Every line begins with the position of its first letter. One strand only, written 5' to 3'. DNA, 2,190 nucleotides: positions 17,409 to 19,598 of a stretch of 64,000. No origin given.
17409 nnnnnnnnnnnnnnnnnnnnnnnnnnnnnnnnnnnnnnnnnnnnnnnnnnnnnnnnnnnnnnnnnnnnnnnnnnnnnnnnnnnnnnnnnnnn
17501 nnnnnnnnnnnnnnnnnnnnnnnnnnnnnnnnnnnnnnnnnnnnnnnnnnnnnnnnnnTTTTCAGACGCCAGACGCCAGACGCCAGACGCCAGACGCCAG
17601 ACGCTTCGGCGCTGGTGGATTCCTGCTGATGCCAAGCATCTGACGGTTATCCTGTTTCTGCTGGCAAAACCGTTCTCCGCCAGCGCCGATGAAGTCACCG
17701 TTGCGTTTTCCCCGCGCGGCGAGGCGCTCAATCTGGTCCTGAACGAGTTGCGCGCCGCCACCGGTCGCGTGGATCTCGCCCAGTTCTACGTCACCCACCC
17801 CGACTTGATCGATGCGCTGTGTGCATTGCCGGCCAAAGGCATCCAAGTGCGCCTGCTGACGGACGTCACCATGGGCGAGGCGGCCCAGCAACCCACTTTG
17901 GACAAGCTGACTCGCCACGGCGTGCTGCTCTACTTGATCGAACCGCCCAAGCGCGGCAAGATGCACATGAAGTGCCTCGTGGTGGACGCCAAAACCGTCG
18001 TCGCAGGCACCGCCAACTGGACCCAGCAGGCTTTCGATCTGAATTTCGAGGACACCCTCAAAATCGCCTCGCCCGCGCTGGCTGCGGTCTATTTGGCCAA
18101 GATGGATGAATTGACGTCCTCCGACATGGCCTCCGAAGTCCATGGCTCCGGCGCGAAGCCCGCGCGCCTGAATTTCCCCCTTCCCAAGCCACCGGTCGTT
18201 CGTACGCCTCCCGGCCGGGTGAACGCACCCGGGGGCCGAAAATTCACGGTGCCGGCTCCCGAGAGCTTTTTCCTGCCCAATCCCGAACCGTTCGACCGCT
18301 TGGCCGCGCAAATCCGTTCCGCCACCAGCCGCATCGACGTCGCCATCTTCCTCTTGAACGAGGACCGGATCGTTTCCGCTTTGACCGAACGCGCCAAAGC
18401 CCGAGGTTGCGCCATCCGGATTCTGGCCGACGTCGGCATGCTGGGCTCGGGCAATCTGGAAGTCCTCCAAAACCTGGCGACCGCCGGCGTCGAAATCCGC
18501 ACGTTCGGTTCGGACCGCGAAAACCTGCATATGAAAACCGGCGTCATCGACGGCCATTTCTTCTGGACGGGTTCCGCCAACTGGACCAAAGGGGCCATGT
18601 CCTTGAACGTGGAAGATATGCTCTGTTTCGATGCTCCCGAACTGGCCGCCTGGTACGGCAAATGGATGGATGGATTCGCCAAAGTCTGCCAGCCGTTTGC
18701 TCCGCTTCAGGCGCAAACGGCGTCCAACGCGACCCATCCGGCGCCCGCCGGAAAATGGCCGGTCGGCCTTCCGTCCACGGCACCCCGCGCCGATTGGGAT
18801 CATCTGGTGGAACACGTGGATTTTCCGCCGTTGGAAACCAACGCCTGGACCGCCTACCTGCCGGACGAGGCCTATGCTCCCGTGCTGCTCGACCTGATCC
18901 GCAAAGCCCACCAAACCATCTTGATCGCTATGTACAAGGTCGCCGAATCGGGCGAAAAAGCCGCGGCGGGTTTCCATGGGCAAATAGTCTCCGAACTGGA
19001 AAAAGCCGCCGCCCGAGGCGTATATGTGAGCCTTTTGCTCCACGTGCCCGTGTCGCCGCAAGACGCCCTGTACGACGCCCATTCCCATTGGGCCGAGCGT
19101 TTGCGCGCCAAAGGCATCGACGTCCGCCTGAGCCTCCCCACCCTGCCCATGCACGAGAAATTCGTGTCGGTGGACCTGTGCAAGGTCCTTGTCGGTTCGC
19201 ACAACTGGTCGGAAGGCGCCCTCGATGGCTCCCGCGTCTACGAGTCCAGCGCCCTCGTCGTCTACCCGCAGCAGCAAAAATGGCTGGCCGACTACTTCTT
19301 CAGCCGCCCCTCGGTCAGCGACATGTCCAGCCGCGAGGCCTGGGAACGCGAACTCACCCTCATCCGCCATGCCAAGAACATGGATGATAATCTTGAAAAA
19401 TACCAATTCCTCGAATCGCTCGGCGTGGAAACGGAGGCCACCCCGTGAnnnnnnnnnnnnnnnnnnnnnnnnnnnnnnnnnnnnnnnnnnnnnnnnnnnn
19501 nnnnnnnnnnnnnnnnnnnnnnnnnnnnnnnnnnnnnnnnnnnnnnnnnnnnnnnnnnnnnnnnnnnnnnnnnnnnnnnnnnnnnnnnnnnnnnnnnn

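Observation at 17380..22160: Secreted PLD module: 3xHKD + 1xHKD phospholipase-D genes, each behind a MITE, coupled to a low-GC two-gene secreted insert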

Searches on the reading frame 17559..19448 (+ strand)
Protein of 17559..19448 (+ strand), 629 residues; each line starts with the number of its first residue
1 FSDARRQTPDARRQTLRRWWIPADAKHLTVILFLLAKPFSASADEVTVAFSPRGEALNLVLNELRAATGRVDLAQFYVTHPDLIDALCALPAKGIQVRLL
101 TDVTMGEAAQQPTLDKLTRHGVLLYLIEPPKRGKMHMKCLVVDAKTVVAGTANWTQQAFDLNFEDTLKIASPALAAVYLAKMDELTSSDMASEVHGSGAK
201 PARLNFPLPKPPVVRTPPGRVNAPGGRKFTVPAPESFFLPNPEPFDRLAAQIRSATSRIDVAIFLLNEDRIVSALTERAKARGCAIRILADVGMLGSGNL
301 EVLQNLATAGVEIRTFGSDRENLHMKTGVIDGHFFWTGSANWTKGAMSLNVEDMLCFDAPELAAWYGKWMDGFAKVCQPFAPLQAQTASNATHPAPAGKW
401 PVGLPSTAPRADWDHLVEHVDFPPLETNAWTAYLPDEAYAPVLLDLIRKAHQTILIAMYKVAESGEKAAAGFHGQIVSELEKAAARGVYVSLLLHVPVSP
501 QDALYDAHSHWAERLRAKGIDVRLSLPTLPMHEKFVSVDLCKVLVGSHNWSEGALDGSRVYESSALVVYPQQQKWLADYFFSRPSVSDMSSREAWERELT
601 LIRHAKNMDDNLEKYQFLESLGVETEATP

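Call 7: search_protein_families(library=pfam, proteins=[window:17559-19448:+], max_evalue=0.01)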
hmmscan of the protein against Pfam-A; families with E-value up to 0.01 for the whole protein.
window:17559-19448:+ (629 aa): 4 families
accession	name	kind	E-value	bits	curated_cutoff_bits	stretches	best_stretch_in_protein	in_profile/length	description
PF13091.12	PLDc_2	-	1.7e-69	232.2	27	3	61-185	2-131/132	PLD-like domain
PF00614.28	PLDc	-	5.8e-09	36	21.9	0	323-346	5-28/28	Phospholipase D Active site motif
PF17941.7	PP_kinase_C_1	-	0.00054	20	25.7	0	453-538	38-111/167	Polyphosphate kinase C-terminal domain 1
PF24217.1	DUF7436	-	0.0013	19.1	34.2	1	424-500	1-74/153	Family of unknown function (DUF7436)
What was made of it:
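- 17604..19448 (+): PLD1 body in frame 0. The frame is open from 17559, and the mature protein starts at D 17688. It has three Nuc-like PLDc_2 domains with HKD motifs at 17964-18017, 18528-18581 and 19152-19205. Pfam PLDc_2, 232 bits, 3 stretches (call 7).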

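Call 12: find_homologous_proteins(query=window:17604-19445:+, max_evalue=0.00001)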
Query window:17604-19445:+ (614 aa): 83 proteins with E <= 0.00001 among 8000 candidates.
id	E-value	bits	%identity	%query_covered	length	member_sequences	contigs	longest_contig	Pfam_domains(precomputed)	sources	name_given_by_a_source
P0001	0.0e+0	1285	100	91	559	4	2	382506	PF13091.13,PF00614.29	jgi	jgi:phosphatidylserine/phosphatidylglycerophosphate/cardiolipin synthase-like enzyme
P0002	0.0e+0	1265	91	100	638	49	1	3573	PF13091.13,PF00614.29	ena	-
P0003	0.0e+0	1213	89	96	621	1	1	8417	PF13091.13,PF00614.29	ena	-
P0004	0.0e+0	1188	87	96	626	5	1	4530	PF13091.13,PF00614.29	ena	-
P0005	0.0e+0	1153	83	98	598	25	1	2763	PF13091.13,PF00614.29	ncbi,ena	-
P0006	0.0e+0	1143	89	91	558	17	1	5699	PF13091.13,PF00614.29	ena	-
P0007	0.0e+0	1101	79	98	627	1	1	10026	PF13091.13,PF17941.8,PF00614.29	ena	-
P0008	0.0e+0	1090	81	95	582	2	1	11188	PF13091.13,PF00614.29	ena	-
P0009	0.0e+0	1060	78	96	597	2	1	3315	PF13091.13,PF00614.29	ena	-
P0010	0.0e+0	1027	72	100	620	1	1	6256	PF13091.13,PF17941.8,PF00614.29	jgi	-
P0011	3.0e-294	995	71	99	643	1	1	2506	PF13091.13,PF17941.8,PF00614.29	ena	-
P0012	2.0e-291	986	80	87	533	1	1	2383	PF13091.13,PF00614.29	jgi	jgi:phosphatidylserine/phosphatidylglycerophosphate/cardiolipin synthase-like enzyme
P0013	2.7e-282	956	70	98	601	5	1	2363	PF13091.13,PF00614.29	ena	-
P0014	6.2e-272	921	68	98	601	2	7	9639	PF13091.13,PF00614.29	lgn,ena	-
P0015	1.0e-257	875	69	91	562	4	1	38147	PF13091.13,PF00614.29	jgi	jgi:phosphatidylserine/phosphatidylglycerophosphate/cardiolipin synthase-like enzyme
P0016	1.4e-257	874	67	92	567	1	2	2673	PF13091.13,PF17941.8,PF00614.29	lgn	-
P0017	2.6e-257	873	68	91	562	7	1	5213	PF13091.13,PF17941.8,PF00614.29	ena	-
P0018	5.4e-217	740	66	81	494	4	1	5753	PF13091.13,PF17941.8,PF00614.29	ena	-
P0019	8.3e-177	607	52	89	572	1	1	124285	PF13091.13,PF00614.29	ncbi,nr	ncbi:MAG: hypothetical protein KA248_02230 [Kiritimatiellae bacterium]|nr:hypothetical protein [Kiri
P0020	6.1e-174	598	50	94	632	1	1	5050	PF07894.19,PF13091.13,PF00614.29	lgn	-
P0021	3.6e-162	559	46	99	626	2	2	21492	PF07894.19,PF13091.13,PF17941.8,PF00614.29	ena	-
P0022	5.1e-161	555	47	93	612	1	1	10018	PF07894.19,PF13091.13,PF17941.8,PF00614.29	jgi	-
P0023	1.1e-160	554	48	94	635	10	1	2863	PF07894.19,PF13091.13,PF17941.8,PF00614.29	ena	-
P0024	3.6e-160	552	47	96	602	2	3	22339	PF07894.19,PF13091.13,PF17941.8,PF00614.29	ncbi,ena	-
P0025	5.6e-160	552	47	97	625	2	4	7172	PF07894.19,PF13091.13,PF17941.8,PF00614.29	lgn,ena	-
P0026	1.6e-159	550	47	94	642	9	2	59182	PF07894.19,PF13091.13,PF17941.8,PF00614.29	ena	-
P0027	3.9e-159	549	47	94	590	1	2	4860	PF07894.19,PF13091.13,PF17941.8,PF00614.29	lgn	-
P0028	8.1e-159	548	48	93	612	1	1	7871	PF07894.19,PF13091.13,PF00614.29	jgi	-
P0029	5.5e-156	539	47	93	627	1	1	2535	PF07894.19,PF13091.13,PF17941.8,PF00614.29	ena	-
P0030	1.9e-155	537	45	98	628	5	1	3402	PF07894.19,PF13091.13,PF17941.8,PF00614.29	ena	-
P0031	4.6e-155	536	46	95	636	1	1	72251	PF07894.19,PF13091.13,PF17941.8,PF00614.29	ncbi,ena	-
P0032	3.1e-154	533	47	90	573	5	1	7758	PF07894.19,PF13091.13,PF17941.8,PF00614.29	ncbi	-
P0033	1.8e-153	530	45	95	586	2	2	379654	PF07894.19,PF13091.13,PF17941.8,PF00614.29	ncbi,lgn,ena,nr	ncbi:MAG TPA: phospholipase D-like domain-containing protein [Kiritimatiellia bacterium]|nr:phosphol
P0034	5.1e-153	529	46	97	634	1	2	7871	PF07894.19,PF13091.13,PF17941.8,PF00614.29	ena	-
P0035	8.8e-150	518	46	93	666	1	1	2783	PF13091.13,PF17941.8,PF00614.29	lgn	-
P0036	1.5e-148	514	45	92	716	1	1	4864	PF07894.19,PF13091.13,PF17941.8,PF24217.2,PF00614.29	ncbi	-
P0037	3.9e-148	513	48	82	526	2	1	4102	PF07894.19,PF13091.13,PF00614.29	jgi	-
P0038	6.5e-147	509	46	88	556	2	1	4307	PF07894.19,PF13091.13,PF17941.8,PF00614.29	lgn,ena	-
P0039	4.3e-146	506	46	90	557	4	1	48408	PF13091.13,PF17941.8,PF00614.29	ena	-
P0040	1.4e-137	478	44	95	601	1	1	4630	PF13091.13,PF00614.29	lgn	-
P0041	3.1e-137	477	45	91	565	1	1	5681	PF13091.13,PF17941.8,PF00614.29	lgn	-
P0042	1.3e-136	475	44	94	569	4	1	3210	PF13091.13,PF00614.29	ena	-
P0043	3.6e-135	470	42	95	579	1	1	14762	PF13091.13,PF00614.29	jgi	-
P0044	2.3e-134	467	41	94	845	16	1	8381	PF13091.13,PF00614.29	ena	-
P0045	9.0e-134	465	42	91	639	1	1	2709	PF13091.13,PF00614.29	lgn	-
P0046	2.7e-133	464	42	91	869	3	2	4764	PF07894.19,PF13091.13,PF00614.29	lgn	-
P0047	1.8e-132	461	42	96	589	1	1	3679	PF13091.13,PF00614.29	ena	-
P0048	4.3e-132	460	42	96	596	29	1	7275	PF13091.13,PF17941.8,PF00614.29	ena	-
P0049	1.2e-131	458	42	95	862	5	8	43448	PF13091.13,PF17941.8,PF00614.29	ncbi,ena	-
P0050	3.2e-131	457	44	86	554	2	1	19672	PF13091.13,PF00614.29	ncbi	-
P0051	6.3e-131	456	42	96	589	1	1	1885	PF13091.13,PF17941.8,PF00614.29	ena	-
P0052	1.2e-130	455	45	91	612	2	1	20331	PF13091.13,PF17941.8,PF00614.29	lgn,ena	-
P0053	1.1e-127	445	42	96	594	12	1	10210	PF07894.19,PF13091.13,PF17941.8,PF00614.29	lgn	-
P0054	1.7e-124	435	41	93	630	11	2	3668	PF07894.19,PF13091.13,PF00614.29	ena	-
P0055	1.4e-123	432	41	92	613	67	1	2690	PF07894.19,PF13091.13,PF00614.29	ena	-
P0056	2.7e-123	431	40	93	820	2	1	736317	PF13091.13,PF17941.8,PF00614.29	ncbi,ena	-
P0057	4.1e-123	430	40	97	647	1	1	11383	PF13091.13,PF00614.29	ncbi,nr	ncbi:MAG: hypothetical protein EOM72_10280 [Opitutae bacterium]|nr:hypothetical protein [Opitutae ba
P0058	5.9e-123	429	42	87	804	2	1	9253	PF13091.13,PF17941.8,PF00614.29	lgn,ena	-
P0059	8.4e-123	429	40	94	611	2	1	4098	PF13091.13,PF00614.29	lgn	-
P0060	8.3e-122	426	39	94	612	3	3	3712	PF07894.19,PF13091.13,PF24217.2,PF00614.29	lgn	-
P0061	4.5e-121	423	43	87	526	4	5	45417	PF13091.13,PF17941.8,PF00614.29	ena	-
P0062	5.3e-121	423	42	92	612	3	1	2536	PF07894.19,PF13091.13,PF00614.29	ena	-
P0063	8.5e-120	419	41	92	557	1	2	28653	PF13091.13,PF00614.29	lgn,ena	-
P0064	1.1e-119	419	42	91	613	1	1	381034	PF07894.19,PF13091.13,PF00614.29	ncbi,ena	-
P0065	1.2e-119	419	45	79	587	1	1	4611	PF07894.19,PF13091.13,PF17941.8,PF00614.29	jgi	-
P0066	8.3e-119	416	42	90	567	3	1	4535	PF07894.19,PF13091.13,PF00614.29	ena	-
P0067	1.5e-118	415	39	94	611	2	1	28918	PF13091.13,PF00614.29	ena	-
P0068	2.4e-118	414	42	90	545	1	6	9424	PF13091.13,PF17941.8,PF00614.29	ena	-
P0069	2.6e-118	414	39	95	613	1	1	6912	PF07894.19,PF13091.13,PF00614.29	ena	-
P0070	1.6e-117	411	39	95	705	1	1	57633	PF13091.13,PF00614.29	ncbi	ncbi:MAG: phosphatidylserine/phosphatidylglycerophosphate/cardiolipin synthase family protein [Kirit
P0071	1.8e-113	398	40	90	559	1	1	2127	PF07894.19,PF13091.13,PF00614.29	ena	-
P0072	6.1e-110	386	41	88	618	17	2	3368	PF07894.19,PF13091.13,PF00614.29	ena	-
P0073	6.0e-108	380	40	86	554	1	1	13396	PF13091.13,PF00614.29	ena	-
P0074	1.2e-106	376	39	84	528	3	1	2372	PF13091.13,PF00614.29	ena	-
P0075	3.3e-99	351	49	58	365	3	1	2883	PF13091.13,PF17941.8,PF00614.29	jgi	jgi:phosphatidylserine/phosphatidylglycerophosphate/cardiolipin synthase-like enzyme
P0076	2.3e-95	338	42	69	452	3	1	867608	PF13091.13,PF00614.29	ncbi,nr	ncbi:MAG: phospholipase D-like domain-containing protein [Kiritimatiellae bacterium]|nr:phospholipas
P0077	3.8e-90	321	45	58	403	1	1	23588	PF13091.13,PF17941.8,PF00614.29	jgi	jgi:phosphatidylserine/phosphatidylglycerophosphate/cardiolipin synthase-like enzyme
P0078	2.7e-87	312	39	81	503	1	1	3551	PF13091.13,PF00614.29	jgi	jgi:phosphatidylserine/phosphatidylglycerophosphate/cardiolipin synthase-like enzyme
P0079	7.6e-86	307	39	72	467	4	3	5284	PF07894.19,PF13091.13,PF24217.2,PF00614.29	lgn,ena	-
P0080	2.5e-85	305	33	97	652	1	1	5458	PF13091.13,PF00614.29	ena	-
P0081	3.3e-85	305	38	84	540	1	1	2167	PF13091.13,PF00614.29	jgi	jgi:phosphatidylserine/phosphatidylglycerophosphate/cardiolipin synthase-like enzyme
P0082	1.6e-83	299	38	76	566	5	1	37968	PF13091.13,PF00614.29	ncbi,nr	ncbi:MAG: hypothetical protein GX548_03725 [Lentisphaerae bacterium]|nr:hypothetical protein [Lentis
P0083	2.2e-10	58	27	51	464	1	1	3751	PF13091.13,PF00614.29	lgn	-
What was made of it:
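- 17604..19448 (+): 83 homologues (call 12).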

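Call 15: find_encoding_contigs(protein=P0002, flank=10000, max_places=4)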
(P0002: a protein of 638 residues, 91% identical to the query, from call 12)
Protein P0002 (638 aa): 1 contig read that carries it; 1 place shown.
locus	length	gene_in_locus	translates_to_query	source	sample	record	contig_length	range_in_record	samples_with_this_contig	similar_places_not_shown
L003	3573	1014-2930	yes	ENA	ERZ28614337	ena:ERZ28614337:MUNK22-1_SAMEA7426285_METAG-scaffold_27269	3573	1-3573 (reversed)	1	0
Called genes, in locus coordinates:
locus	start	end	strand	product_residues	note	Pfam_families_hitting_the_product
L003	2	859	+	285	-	?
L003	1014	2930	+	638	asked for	PF13091:PLDc_2, PF00614:PLDc (faint), PF13091:PLDc_2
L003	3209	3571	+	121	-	?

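Call 16: find_encoding_contigs(protein=P0003, flank=10000, max_places=4)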
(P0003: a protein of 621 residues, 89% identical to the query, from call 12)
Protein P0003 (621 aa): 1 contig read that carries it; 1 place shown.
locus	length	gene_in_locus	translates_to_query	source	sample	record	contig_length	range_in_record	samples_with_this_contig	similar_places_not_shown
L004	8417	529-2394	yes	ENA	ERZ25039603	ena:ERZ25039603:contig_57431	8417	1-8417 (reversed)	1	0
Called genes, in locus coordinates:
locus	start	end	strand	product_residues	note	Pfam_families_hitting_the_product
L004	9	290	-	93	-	-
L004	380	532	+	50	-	-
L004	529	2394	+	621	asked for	PF13091:PLDc_2, PF00614:PLDc (faint), PF13091:PLDc_2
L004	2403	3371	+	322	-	PF13091:PLDc_2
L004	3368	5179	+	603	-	-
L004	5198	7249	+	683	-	PF13620:CarboxypepD_reg (weak), PF13715:CarbopepD_reg_2 (faint), PF17210:SdrD_B (faint), PF17802:SpaA (faint), PF22904:NOMO1-like_2nd (faint), PF13620:CarboxypepD_reg (weak)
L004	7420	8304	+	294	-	PF02511:Thy1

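Call 17: find_encoding_contigs(protein=P0006, flank=10000, max_places=4)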
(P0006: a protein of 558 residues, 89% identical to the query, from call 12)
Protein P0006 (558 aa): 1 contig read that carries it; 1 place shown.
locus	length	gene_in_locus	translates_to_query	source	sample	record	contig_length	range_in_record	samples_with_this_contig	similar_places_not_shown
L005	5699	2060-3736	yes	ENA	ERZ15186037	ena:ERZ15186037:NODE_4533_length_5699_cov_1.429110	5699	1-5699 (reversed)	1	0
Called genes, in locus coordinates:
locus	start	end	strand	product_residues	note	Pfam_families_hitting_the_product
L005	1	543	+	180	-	?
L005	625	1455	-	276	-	PF01797:Y1_Tnp (faint)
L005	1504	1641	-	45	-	-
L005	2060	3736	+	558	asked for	PF13091:PLDc_2, PF00614:PLDc (faint), PF13091:PLDc_2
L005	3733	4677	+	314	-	PF13091:PLDc_2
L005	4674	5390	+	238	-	-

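Call 26: search_protein_families(library=ncbifam, proteins=[window:17604-19445:+], max_evalue=0.1)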
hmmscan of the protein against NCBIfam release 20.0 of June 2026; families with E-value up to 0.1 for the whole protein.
window:17604-19445:+ (614 aa): 11 families
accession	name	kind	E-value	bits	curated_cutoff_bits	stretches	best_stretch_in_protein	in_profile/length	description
NF038319.1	DISARM_DrmC_I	equivalog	4.4e-31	108.2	133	3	61-170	115-234/236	DISARM system phospholipase D-like protein DrmC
NF010492.0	PRK13912.1-3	equivalog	5.2e-24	84.8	297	3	15-153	10-154/178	nuclease NucT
NF010490.0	PRK13912.1-1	equivalog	4.5e-21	75.6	211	3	16-149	7-134/159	nuclease NucT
NF010491.0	PRK13912.1-2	equivalog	4.8e-19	68.8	225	2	39-154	35-157/180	nuclease NucT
NF010493.0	PRK13912.1-4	equivalog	7.1e-16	58.6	351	2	117-160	111-154/171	nuclease NucT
TIGR04265.1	bac_cardiolipin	equivalog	1.5e-15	57.2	290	1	61-163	340-443/483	cardiolipin synthase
NF008427.0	PRK11263.1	equivalog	8.2e-12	44.9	281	2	230-314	21-108/409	cardiolipin synthase ClsB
NF009107.0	PRK12452.1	equivalog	7.1e-07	28.3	787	1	77-149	382-455/509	cardiolipin synthase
NF041068.1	DpdK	equivalog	2.7e-05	23.8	100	1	261-339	71-147/167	phospholipase D-like domain-containing protein DpdK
NF006946.0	PRK09428.1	equivalog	0.043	12.7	314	0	119-158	355-394/451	CDP-diacylglycerol--serine O-phosphatidyltransferase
NF003917.0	PRK05443.1-1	subfamily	0.075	11.4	470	0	438-522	366-438/689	RNA degradosome polyphosphate kinase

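Call 27: search_protein_families(library=padloc, proteins=[window:17604-19445:+], max_evalue=0.1)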
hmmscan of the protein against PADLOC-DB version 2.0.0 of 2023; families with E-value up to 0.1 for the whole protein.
window:17604-19445:+ (614 aa): 29 families (the best 25 are shown)
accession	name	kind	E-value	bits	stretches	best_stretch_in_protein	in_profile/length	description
PDLC02614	DrmC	-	3.9e-29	99.4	3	49-161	30-142/153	DrmC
PDLC02597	DrmC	-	7.3e-22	76.4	3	45-164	100-228/242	DrmC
PDLC02585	DrmC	-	1.3e-16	59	3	237-337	114-223/253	DrmC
PDLC02607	DrmC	-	2.8e-16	57.6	2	426-565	113-250/265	DrmC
PDLC02595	DrmC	-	9.2e-16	56.4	3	67-160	148-248/269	DrmC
PDLC02606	DrmC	-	2.3e-15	54.8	3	107-172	106-175/182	DrmC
PDLC02605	DrmC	-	1.2e-13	49.3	2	117-175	206-264/270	DrmC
PDLC02587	DrmC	-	1.4e-13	48.4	1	117-180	202-265/267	DrmC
PDLC02588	DrmC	-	8.7e-13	46.5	3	67-173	132-246/256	DrmC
PDLC03922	MkoB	-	1.7e-12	45.4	2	416-538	304-420/610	-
PDLC02609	DrmC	-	4e-11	41.3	2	255-349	124-223/241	DrmC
PDLC02589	DrmC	-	7.5e-10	36.4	1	116-180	200-263/264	DrmC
PDLC03924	MkoC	-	2.9e-09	33.6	2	431-551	1000-1115/1136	-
PDLC03829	ZacB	-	1.6e-08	31.9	2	305-373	294-369/586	-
PDLC02608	DrmC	-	7.3e-08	30.4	1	115-170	96-151/162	DrmC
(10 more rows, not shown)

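Call 28: search_protein_families(library=phrogs, proteins=[window:17604-19445:+], max_evalue=0.1)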
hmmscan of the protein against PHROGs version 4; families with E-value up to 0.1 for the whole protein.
window:17604-19445:+ (614 aa): 2 families
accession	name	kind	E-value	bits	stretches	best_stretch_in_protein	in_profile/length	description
phrog_12711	-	unknown function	3.6e-25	89.7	2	13-170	5-160/162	-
phrog_17878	-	unknown function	4.1e-17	63.1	2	59-169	338-449/483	-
